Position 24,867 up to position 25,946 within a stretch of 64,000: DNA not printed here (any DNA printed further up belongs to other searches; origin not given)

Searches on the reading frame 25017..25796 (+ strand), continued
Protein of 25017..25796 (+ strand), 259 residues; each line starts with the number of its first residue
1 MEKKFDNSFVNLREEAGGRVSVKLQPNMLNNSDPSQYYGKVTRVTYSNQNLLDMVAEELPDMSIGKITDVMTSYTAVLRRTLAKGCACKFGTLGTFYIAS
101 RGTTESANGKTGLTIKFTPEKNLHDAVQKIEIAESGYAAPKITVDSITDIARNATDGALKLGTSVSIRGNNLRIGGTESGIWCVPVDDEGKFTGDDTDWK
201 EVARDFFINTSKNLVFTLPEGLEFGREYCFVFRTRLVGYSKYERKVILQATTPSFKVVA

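Call 48: search_solved_structures(query=window:25017-25793:+, max_evalue=1, show_alignments=1)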
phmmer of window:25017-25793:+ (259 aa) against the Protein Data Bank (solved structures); distinct sequences matched with E-value up to 1: 10.
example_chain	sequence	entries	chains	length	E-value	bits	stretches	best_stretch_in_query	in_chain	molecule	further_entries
4fmr_A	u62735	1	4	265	0.0015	21.2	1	111-235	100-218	uncharacterized hypothetical protein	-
6n2l_A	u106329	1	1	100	0.013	18.2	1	47-123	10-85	Histone family protein DNA-binding protein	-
4yf0_A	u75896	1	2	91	0.047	16.3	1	49-118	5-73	DNA-binding protein HU-alpha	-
4yfh_A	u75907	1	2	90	0.052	16.2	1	49-118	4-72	DNA-binding protein HU-alpha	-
6oaj_A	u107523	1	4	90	0.099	15.3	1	49-118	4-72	DNA-binding protein HU-alpha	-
4yey_A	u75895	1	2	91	0.17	14.5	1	49-118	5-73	DNA-binding protein HU-alpha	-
6o8q_A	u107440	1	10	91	0.18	14.4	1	49-118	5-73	DNA-binding protein HU-alpha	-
1mul_A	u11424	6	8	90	0.19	14.4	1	49-118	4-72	DNA binding protein HU-alpha | DNA-binding protein HU-alpha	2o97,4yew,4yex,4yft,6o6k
5ogu_A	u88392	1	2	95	0.56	12.8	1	48-122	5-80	DNA-binding protein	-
5l8z_A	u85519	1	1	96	0.57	12.8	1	48-122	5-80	DNA-binding protein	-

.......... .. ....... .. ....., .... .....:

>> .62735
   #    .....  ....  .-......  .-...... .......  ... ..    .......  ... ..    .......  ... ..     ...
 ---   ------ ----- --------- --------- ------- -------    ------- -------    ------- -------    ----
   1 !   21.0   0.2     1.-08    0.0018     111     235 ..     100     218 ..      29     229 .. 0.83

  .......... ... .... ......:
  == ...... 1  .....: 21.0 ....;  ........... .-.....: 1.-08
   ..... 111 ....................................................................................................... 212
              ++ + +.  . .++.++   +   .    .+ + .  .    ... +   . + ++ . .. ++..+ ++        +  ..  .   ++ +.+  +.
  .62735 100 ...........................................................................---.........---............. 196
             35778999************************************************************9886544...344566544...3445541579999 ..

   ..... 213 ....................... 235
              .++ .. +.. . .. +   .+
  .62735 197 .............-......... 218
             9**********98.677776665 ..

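Call 58: find_homologous_proteins(query=L013:704-1012:+, max_evalue=1e-8)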
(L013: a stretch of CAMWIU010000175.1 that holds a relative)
Query L013:704-1012:+ (103 aa): 290 proteins with E <= 1e-8 among 295 candidates; the best 120 are listed.
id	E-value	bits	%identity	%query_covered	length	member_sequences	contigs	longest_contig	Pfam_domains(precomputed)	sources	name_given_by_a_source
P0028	4.5e-59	215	100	100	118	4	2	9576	PF01381.29,PF13560.13,PF13443.13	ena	-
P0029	1.4e-54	200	94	100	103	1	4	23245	PF01381.29,PF13560.13,PF13443.13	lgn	-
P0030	1.9e-52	194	90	100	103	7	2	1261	PF01381.29,PF13560.13,PF13443.13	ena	-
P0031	6.1e-47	176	86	99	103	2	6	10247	PF01381.29,PF13560.13,PF13443.13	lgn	-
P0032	6.9e-47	176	86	99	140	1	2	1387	PF01381.29,PF13560.13,PF13443.13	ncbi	-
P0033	4.9e-45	170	83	99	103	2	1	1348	PF01381.29,PF13560.13,PF13443.13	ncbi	-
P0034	5.9e-45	170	84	99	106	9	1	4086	PF01381.29,PF13560.13,PF13443.13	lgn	-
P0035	9.0e-45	169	83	99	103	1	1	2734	PF01381.29,PF13560.13,PF13443.13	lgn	-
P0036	1.8e-43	165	87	91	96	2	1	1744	PF01381.29,PF13560.13,PF13443.13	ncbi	-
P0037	7.3e-42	160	82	99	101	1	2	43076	PF01381.29,PF13560.13,PF13443.13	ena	-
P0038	4.3e-41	157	75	99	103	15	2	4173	PF01381.29,PF13560.13,PF13443.13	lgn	-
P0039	1.5e-40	156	74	99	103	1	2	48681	PF01381.29,PF13560.13,PF13443.13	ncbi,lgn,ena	-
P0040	5.8e-40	154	75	99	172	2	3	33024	PF01381.29,PF13560.13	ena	-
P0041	9.3e-39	150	72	99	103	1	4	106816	PF01381.29,PF13560.13,PF13443.13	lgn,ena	-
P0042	1.3e-38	149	72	99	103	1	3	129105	PF01381.29,PF13560.13,PF13443.13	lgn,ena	-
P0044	2.4e-38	148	71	99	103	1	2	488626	PF01381.29,PF13560.13,PF13443.13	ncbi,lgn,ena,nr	ncbi:MAG: helix-turn-helix transcriptional regulator [Treponema sp.]|nr:helix-turn-helix transcripti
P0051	6.1e-36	141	71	99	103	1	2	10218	PF12844.14,PF01381.29,PF13560.13,PF13443.13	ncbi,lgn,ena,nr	ncbi:MAG: helix-turn-helix domain-containing protein [Treponemataceae bacterium]|nr:helix-turn-helix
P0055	8.5e-32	127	66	99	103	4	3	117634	PF01381.29,PF13560.13,PF13443.13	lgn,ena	-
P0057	8.1e-28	115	56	99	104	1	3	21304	PF01381.29,PF13560.13,PF13443.13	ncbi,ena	-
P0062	1.7e-26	111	58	99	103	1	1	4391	PF01381.29,PF13560.13,PF13443.13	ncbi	-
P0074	6.1e-26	109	56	99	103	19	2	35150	PF01381.29,PF13560.13,PF13443.13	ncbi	-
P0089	2.9e-25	107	55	99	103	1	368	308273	PF12844.14,PF01381.29,PF13560.13,PF13443.13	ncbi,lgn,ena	-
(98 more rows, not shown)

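Call 59: find_encoding_contigs(protein=P0037, flank=4000, max_places=2)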
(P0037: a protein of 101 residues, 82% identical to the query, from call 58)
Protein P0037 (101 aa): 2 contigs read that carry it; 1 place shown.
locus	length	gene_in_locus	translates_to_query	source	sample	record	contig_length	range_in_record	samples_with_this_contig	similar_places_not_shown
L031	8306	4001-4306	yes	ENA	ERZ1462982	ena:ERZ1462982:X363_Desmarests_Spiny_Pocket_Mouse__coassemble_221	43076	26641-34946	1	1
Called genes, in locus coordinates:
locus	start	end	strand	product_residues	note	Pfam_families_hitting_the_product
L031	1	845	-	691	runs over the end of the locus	PF02463:SMC_N, PF13476:AAA_23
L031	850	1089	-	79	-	-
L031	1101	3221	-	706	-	PF04851:ResIII, PF00176:SNF2-rel_dom, PF00270:DEAD, PF18766:SWI2_SNF2 (weak), PF00271:Helicase_C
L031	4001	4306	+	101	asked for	PF13560:HTH_31, PF01381:HTH_3, PF13443:HTH_26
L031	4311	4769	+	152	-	-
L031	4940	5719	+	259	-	PF14848:HU-DNA_bdg (weak), PF18291:HU-HIG (faint), PF14734:DUF4469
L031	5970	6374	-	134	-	PF01850:PIN (weak), PF13470:PIN_3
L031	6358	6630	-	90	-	-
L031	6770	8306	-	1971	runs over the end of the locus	PF13205:Big_5 (weak), PF11974:bMG3 (faint), PF01835:MG2 (faint), PF07703:A2M_BRD, PF00207:A2M, PF07678:TED_complement (faint), PF17973:bMG10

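Call 60: find_encoding_contigs(protein=P0044, flank=4000, max_places=2)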
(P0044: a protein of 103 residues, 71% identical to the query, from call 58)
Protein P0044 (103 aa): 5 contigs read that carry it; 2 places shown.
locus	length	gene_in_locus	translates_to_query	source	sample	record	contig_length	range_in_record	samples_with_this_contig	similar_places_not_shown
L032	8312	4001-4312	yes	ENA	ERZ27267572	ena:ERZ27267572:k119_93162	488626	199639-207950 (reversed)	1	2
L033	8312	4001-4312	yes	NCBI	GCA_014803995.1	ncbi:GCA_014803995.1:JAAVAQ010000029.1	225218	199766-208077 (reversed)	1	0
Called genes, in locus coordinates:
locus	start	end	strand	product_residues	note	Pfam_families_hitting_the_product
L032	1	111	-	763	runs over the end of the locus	-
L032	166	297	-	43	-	-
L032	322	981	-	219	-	-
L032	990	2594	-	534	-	PF02384:N6_Mtase (faint), PF07669:Eco57I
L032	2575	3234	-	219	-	PF20473:MmeI_Mtase (weak)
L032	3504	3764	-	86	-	-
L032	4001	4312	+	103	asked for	PF13560:HTH_31, PF01381:HTH_3, PF13443:HTH_26 (weak)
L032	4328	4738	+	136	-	-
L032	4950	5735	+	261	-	PF14848:HU-DNA_bdg (weak), PF14734:DUF4469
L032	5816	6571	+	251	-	PF10719:ComFB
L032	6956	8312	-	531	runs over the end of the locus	PF00919:UPF0004, PF04055:Radical_SAM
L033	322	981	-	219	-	-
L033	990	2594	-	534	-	PF02384:N6_Mtase (faint), PF07669:Eco57I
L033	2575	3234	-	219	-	PF20473:MmeI_Mtase (weak)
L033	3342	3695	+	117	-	PF01381:HTH_3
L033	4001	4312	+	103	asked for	PF13560:HTH_31, PF01381:HTH_3, PF13443:HTH_26 (weak)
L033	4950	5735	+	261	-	PF14848:HU-DNA_bdg (weak), PF14734:DUF4469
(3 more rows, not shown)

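Call 61: find_encoding_contigs(protein=P0055, flank=4000, max_places=2)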
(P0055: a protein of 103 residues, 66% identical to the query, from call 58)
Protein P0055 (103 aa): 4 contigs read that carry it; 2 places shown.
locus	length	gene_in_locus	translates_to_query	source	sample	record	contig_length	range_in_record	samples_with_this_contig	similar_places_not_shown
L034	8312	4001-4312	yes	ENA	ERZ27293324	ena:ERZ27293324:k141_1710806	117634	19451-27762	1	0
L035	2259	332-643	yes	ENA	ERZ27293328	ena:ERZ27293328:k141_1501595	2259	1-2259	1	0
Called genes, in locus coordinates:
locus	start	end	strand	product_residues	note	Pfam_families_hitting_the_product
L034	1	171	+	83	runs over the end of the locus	PF04221:RelB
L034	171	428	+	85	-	PF06769:YoeB_toxin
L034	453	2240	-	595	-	PF21211:FkbH_N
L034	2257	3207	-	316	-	PF13489:Methyltransf_23, PF08241:Methyltransf_11, PF08242:Methyltransf_12, PF13649:Methyltransf_25 (weak), PF13847:Methyltransf_31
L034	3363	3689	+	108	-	PF13443:HTH_26 (weak), PF01381:HTH_3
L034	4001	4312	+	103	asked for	PF13560:HTH_31, PF01381:HTH_3, PF13443:HTH_26 (weak)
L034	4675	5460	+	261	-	PF14734:DUF4469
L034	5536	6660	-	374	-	PF01757:Acyl_transf_3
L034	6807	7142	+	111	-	PF07022:Phage_CI_repr (weak), PF01381:HTH_3 (weak)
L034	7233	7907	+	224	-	PF00156:Pribosyltran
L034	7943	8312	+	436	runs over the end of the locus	PF00278:Orn_DAP_Arg_deC, PF02784:Orn_Arg_deC_N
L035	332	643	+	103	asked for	PF13560:HTH_31, PF01381:HTH_3, PF13443:HTH_26 (weak)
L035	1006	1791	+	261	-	PF14734:DUF4469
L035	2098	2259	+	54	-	?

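Call 62: find_encoding_contigs(protein=P0089, flank=4000, max_places=3)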
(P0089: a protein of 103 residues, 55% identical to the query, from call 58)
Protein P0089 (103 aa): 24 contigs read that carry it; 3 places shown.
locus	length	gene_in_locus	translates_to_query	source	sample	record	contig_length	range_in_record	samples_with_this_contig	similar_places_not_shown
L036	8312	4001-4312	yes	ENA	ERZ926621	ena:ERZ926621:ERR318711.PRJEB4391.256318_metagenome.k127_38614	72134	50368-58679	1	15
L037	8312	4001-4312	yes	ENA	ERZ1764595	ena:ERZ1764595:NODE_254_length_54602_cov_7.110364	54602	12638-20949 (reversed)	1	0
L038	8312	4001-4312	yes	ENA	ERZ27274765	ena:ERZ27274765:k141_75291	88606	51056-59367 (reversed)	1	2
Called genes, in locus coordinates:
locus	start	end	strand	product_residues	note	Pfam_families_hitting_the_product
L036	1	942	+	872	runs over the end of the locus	PF04851:ResIII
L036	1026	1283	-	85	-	PF12844:HTH_19, PF01381:HTH_3, PF13443:HTH_26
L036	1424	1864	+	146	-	PF06908:YpsA (weak)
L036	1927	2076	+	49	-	-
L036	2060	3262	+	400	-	PF00239:Resolvase, PF07508:Recombinase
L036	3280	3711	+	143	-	-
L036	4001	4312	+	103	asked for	PF13560:HTH_31, PF12844:HTH_19 (weak), PF01381:HTH_3, PF13443:HTH_26 (weak)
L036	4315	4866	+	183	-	PF06114:Peptidase_M78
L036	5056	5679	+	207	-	PF14386:DUF4417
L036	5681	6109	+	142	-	-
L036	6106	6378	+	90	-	-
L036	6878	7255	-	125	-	PF03703:bPH_2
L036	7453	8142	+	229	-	PF00072:Response_reg, PF00486:Trans_reg_C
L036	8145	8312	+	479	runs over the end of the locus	PF00672:HAMP, PF00512:HisKA, PF02518:HATPase_c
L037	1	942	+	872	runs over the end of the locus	PF04851:ResIII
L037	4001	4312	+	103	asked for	PF13560:HTH_31, PF12844:HTH_19 (weak), PF01381:HTH_3, PF13443:HTH_26 (weak)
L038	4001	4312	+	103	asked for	PF13560:HTH_31, PF12844:HTH_19 (weak), PF01381:HTH_3, PF13443:HTH_26 (weak)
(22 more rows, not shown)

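Call 72: predict_structure(alignment_id=A2)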
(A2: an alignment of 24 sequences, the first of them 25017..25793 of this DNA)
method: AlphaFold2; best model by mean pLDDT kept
length: 259 residues; sequences in the alignment: 24
mean_pLDDT: 58.9   pTM: 0.48
mean pLDDT of the five models: 58.9, 58.7, 57.9, 56.5, 54.6
residues with pLDDT >= 90: 61; 70-90: 48; 50-70: 30; < 50: 120
segments of 3 or more residues with pLDDT < 50: 1-50, 61-69, 81-138, 238-240
pLDDT, mean of each block of 10 residues (from residue 1): 32 36 31 30 36 56 43 54 42 27 22 23 32 38 92 91 90 84 90 81 90 91 92 70 70 92
secondary structure, 60 per line:
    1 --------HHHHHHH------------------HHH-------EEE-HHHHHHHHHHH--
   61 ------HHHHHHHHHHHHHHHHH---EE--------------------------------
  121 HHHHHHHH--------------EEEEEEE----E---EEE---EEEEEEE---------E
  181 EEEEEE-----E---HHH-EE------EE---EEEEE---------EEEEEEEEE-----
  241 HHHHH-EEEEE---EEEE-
elements in order: H9-15 E44-46 H48-58 H67-83 H121-128 E143-149 E158-160 E164-170 E180-186 E213-217 E227-235 H241-245 E247-251 E255-258

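Call 75: fold_search(model_id=the predicted structure, library=pdb)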
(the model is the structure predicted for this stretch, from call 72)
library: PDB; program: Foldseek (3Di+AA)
matches with E <= 10: 1650; with E <= 0.001: 5
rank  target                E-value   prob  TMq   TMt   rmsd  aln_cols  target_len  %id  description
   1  4fmr_C                1.2e-08  1.00  0.37  0.41  22.4       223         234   19  Crystal structure of a Putative bacterial DNA binding protein (BVU_2165) from Bacteroides vulgatus ATCC 8482 at 2.25 A (released 2012-08-15)
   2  4fmr_B                1.4e-08  1.00  0.38  0.41  22.0       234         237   19  Crystal structure of a Putative bacterial DNA binding protein (BVU_2165) from Bacteroides vulgatus ATCC 8482 at 2.25 A (released 2012-08-15)
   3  4fmr_A                3.7e-08  1.00  0.37  0.41  22.3       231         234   19  Crystal structure of a Putative bacterial DNA binding protein (BVU_2165) from Bacteroides vulgatus ATCC 8482 at 2.25 A (released 2012-08-15)
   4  4fmr_D                7.9e-08  1.00  0.38  0.41  22.1       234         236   19  Crystal structure of a Putative bacterial DNA binding protein (BVU_2165) from Bacteroides vulgatus ATCC 8482 at 2.25 A (released 2012-08-15)
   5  8dj2_A                7.2e-04  1.00  0.27  0.41   6.7       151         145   16  Intramolecular ester bond-containing repeat domain from Chlamydia trachomatis adhesin (released 2023-08-02)
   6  8b7p_AAA              2.5e-03  1.00  0.28  0.34   8.3       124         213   18  Crystal structure of an AA9 LPMO from Aspergillus nidulans, AnLPMOC (released 2023-10-11)
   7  8f90_A                2.6e-03  0.99  0.25  0.36   6.7       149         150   15  Intramolecular ester bond-containing repeat domain 2 from Suipraoptans intestinalis adhesin (released 2024-06-19)
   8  8fha_D                2.8e-03  0.99  0.26  0.41   6.0       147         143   17  Intramolecular ester bond-containing repeat domain 1 from Suipraoptans intestinalis adhesin (released 2024-06-19)
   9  8f90_B                2.9e-03  0.98  0.24  0.36   6.8       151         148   16  Intramolecular ester bond-containing repeat domain 2 from Suipraoptans intestinalis adhesin (released 2024-06-19)
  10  8ytq_C                3.3e-03  1.00  0.28  0.49   5.6       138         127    9  The structure of apoCopC from Thioalkalivibrio paradoxus (released 2024-04-24)
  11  8tp7_D                3.5e-03  0.97  0.24  0.39   6.2       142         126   11  H2 hemagglutinin (A/Singapore/1/1957) in complex with Sa-targeting Fab 4-1-1G03 (released 2023-10-11)
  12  7wn1_C                3.5e-03  0.96  0.22  0.40   9.5       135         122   12  Structure of PfNT1(Y190A) in complex with nanobody 48 and inosine (released 2023-02-01)
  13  8fha_A                3.7e-03  0.98  0.25  0.39   7.4       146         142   19  Intramolecular ester bond-containing repeat domain 1 from Suipraoptans intestinalis adhesin (released 2024-06-19)
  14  6vwg_B                4.0e-03  1.00  0.28  0.25   5.8       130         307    8  Head region of the open conformation of the human type 1 insulin-like growth factor receptor ectodomain in complex wit (released 2020-05-13)
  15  8fha_C                4.2e-03  0.98  0.25  0.37   7.3       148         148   16  Intramolecular ester bond-containing repeat domain 1 from Suipraoptans intestinalis adhesin (released 2024-06-19)
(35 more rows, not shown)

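Call 76: search_protein_families(library=ncbifam, proteins=[window:25017-25796:+, L013:704-1015:+, L013:1020-1481:+, L012:2918-3271:+, L012:3275-3802:+], max_evalue=0.01)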
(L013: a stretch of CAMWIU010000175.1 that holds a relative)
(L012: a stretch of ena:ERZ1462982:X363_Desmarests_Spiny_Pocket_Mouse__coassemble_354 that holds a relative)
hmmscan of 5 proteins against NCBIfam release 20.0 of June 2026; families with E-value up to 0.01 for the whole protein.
window:25017-25796:+ (259 aa): 1 family
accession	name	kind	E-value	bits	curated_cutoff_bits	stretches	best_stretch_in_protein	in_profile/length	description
TIGR01201.1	HU_rel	subfamily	0.00034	20.5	68.6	1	25-133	9-125/170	HU family DNA-binding protein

L013:704-1015:+ (103 aa): 10 families
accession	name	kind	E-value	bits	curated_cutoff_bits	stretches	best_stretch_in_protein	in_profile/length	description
NF041951.1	phage_RstR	subfamily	1e-14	54.7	80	1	5-99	3-95/108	RstR family transcriptional repressor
NF006015.0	PRK08154.1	subfamily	5.1e-09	35.7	204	1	3-86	29-112/314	anaerobic benzoate catabolism transcriptional regulator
NF047948.1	male_kill_WMK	equivalog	1.6e-08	34.4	300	1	3-100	161-258/300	WO male-killing family protein Wmk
NF007257.0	PRK09706.1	subfamily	3.9e-07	30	101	1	3-68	4-69/135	transcriptional repressor DicA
NF010465.0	PRK13890.1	equivalog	4.3e-06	26.8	96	1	10-82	11-80/121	conjugal transfer protein TrbA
NF052239.1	antitox_spr1629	equivalog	1.1e-05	24.8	335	1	6-73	4-74/377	spr1629 family repressor/antitoxin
TIGR02607.1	antidote_HigA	equivalog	0.00014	21.6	47.7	1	10-65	13-68/81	HigA family addiction module antitoxin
NF007408.0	PRK09943.1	equivalog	0.0002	21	211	1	5-57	8-60/185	HTH-type transcriptional regulator PuuR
TIGR03830.1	CxxCG_CxxCG_HTH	subfamily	0.00039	20.2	61.8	1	6-47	67-108/127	type II TA system antitoxin MqsA family protein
TIGR03070.1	couple_hipB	subfamily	0.0049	16.8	71.65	1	3-55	1-53/58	type II toxin-antitoxin system Y4mF family antitoxin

L013:1020-1481:+ (153 aa): 0 families

L012:2918-3271:+ (117 aa): 9 families
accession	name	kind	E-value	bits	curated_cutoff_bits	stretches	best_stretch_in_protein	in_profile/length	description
TIGR03070.1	couple_hipB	subfamily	3.3e-05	23.7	71.65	1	4-58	2-56/58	type II toxin-antitoxin system Y4mF family antitoxin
NF058600.1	TransRegSco1979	equivalog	3.3e-05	23.1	350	1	5-64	9-68/280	Sco1979 family transcriptional regulator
NF047948.1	male_kill_WMK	equivalog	5.2e-05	22.8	300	1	4-56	162-214/300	WO male-killing family protein Wmk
NF041677.1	trans_regClgR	equivalog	0.00056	20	170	1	6-52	10-56/113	transcriptional regulator ClgR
NF038139.1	Reg_Aceta_RamB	equivalog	0.0012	17.6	700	1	6-60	4-58/465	acetate metabolism transcriptional regulator RamB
NF041951.1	phage_RstR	subfamily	0.002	18.4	80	1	5-59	3-57/108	RstR family transcriptional repressor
TIGR02607.1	antidote_HigA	equivalog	0.0026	17.5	47.7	0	21-71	24-74/81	HigA family addiction module antitoxin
NF007408.0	PRK09943.1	equivalog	0.0028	17.3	211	1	5-60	8-63/185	HTH-type transcriptional regulator PuuR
TIGR00270.2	TIGR00270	equivalog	0.0089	15.8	110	0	2-51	73-122/159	multiprotein bridging factor aMBF1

L012:3275-3802:+ (175 aa): 0 families

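Call 77: search_protein_families(library=padloc, proteins=[L012:2918-3271:+, L012:3275-3802:+, L031:1101-3221:-, L032:990-2594:-, L036:4315-4866:+, L036:4001-4312:+], max_evalue=0.001)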
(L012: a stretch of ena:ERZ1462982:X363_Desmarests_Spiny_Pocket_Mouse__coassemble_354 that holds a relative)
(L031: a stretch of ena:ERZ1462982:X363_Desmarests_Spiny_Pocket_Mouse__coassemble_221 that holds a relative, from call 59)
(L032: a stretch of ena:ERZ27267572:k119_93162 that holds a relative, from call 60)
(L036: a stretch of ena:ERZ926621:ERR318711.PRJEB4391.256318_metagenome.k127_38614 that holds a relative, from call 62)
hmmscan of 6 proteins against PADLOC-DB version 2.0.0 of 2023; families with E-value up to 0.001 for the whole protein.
L012:2918-3271:+ (117 aa): 6 families
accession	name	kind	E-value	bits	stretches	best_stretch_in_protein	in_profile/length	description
PDLC02926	HTH_VI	-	6.3e-12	43.6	1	5-57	2-54/92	-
PDLC03665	Control_protein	-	4.5e-08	31.3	1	5-60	9-65/77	control protein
PDLC04142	capH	-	1.1e-05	24.5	1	4-111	6-92/103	capH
PDLC03943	RmrA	-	8.6e-05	19.8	1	6-60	4-58/370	-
PDLC03954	RmrA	-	0.00037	17.5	1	6-56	12-62/380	-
PDLC03953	RmrA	-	0.00051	17.4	1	4-58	5-59/373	-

L012:3275-3802:+ (175 aa): 1 family
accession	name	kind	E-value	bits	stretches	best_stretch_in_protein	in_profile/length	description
PDLC04141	capP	-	0.0001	19.9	1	81-150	57-122/242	capP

L031:1101-3221:- (706 aa): 18 families
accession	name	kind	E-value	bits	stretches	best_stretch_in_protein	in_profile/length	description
PDLC02707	PbeA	-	7.7e-162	538.3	1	21-696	21-666/672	PbeA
PDLC02704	PbeA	-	7.9e-150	498.5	1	22-695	21-678/682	PbeA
PDLC02706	PbeA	-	4.5e-141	469.8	1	18-705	10-718/722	PbeA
PDLC02703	PbeA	-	6.1e-70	234.5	1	22-673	21-622/626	PbeA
PDLC02705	PbeA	-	2.1e-50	169.6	1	36-669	35-637/691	PbeA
PDLC03658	mREase_IV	-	1e-12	44.7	1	598-665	491-558/953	Type IV methyl-directed restriction enzyme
PDLC03597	REase_MTase_IIG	-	2.2e-11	40.1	2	611-685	554-628/1646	Type IIG restriction enzyme-methyltransferase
PDLC03659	mREase_IV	-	1.3e-10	37.9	1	596-665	497-566/945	Type IV methyl-directed restriction enzyme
PDLC01439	typeIV_DinG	-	7.9e-10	36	0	267-337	16-84/575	CAS-IV-A; associated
PDLC03051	REase_MTase_I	-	4.1e-09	32.1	1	611-678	559-626/1591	Type I restriction enzyme-methyltransferase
PDLC00937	Cas3d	-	1.7e-07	28.8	0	595-649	306-356/357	"CRISPR-associated helicase Cas3, subtype CYANO"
PDLC01323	Cas3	-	3.8e-07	28.1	0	271-436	1-159/294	CAS-I-D; effector_G3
PDLC02193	PLD_Helicase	-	1.2e-06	25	1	25-172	20-155/905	-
PDLC01763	Cas3b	-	1.9e-06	24.9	1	271-342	249-322/762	-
PDLC03960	SngC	-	3.1e-06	24.2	0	543-658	252-368/720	-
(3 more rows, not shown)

L032:990-2594:- (534 aa): 9 families
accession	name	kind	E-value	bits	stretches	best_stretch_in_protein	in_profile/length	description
PDLC03626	REase_MTase_IIG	-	1.1e-46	157.1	1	14-533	863-1359/1359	Type IIG restriction enzyme-methyltransferase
PDLC03375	MTase_II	-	1.8e-40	137.4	1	180-533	9-348/348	Type II methyltransferase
PDLC03338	MTase_II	-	2.5e-10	37.7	1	22-109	132-216/604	Type II methyltransferase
PDLC03273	MTase_II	-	4.1e-08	30.7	1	19-65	43-89/432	Type II methyltransferase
PDLC04134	mad2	-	3.4e-07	27.5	1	19-270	270-436/492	mads_2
PDLC02521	PglX|PglXI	-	1.1e-06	24.9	1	153-238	453-548/1174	PglX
PDLC02525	PglX|PglXI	-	1.5e-05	21.8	0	41-102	280-341/607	PglX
PDLC03267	MTase_II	-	0.00014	18.9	0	178-211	103-136/539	Type II methyltransferase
PDLC03600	REase_MTase_IIG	-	0.00033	16.7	0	161-238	476-563/1205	Type IIG restriction enzyme-methyltransferase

L036:4315-4866:+ (183 aa): 3 families
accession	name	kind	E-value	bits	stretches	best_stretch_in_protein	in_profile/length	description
PDLC04141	capP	-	3.1e-08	31.4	1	12-154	4-150/242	capP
PDLC03953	RmrA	-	5.7e-06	23.8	1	39-145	158-271/373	-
PDLC03949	RmrA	-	0.0006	16.8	1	62-149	164-257/363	-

L036:4001-4312:+ (103 aa): 20 families
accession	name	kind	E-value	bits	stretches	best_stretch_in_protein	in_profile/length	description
PDLC04142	capH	-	1e-13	50.2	1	2-95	4-91/103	capH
PDLC04775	PDC-M69A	-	6.1e-13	47.3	1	4-101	7-102/113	-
PDLC03949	RmrA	-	2e-11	41.3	1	11-93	9-88/363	-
PDLC03952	RmrA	-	6.6e-11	39.7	1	8-77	26-95/395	-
PDLC03948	RmrA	-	1.1e-10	39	1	8-94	12-96/397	-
PDLC02926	HTH_VI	-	6.6e-09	33.9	1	14-90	11-90/92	-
PDLC04760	PDC-M64C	-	7.1e-09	33.9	1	4-58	26-80/93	-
PDLC03947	RmrA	-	1.8e-08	31.6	1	8-77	15-83/383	-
PDLC03946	RmrA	-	9.9e-08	29.1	1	8-93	6-88/357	-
PDLC03955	RmrA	-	1.4e-07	29.1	1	9-63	25-79/371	-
PDLC03944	RmrA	-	1.4e-07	29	1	8-86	10-90/384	-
PDLC03954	RmrA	-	1.5e-07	28.7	1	14-88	20-95/380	-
PDLC03956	RmrA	-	4.4e-07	27.3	1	9-91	13-96/399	-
PDLC03951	RmrA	-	1.2e-06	25.7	1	9-89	13-93/400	-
PDLC04762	PDC-M64C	-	4.7e-06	24.6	1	8-57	31-80/97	-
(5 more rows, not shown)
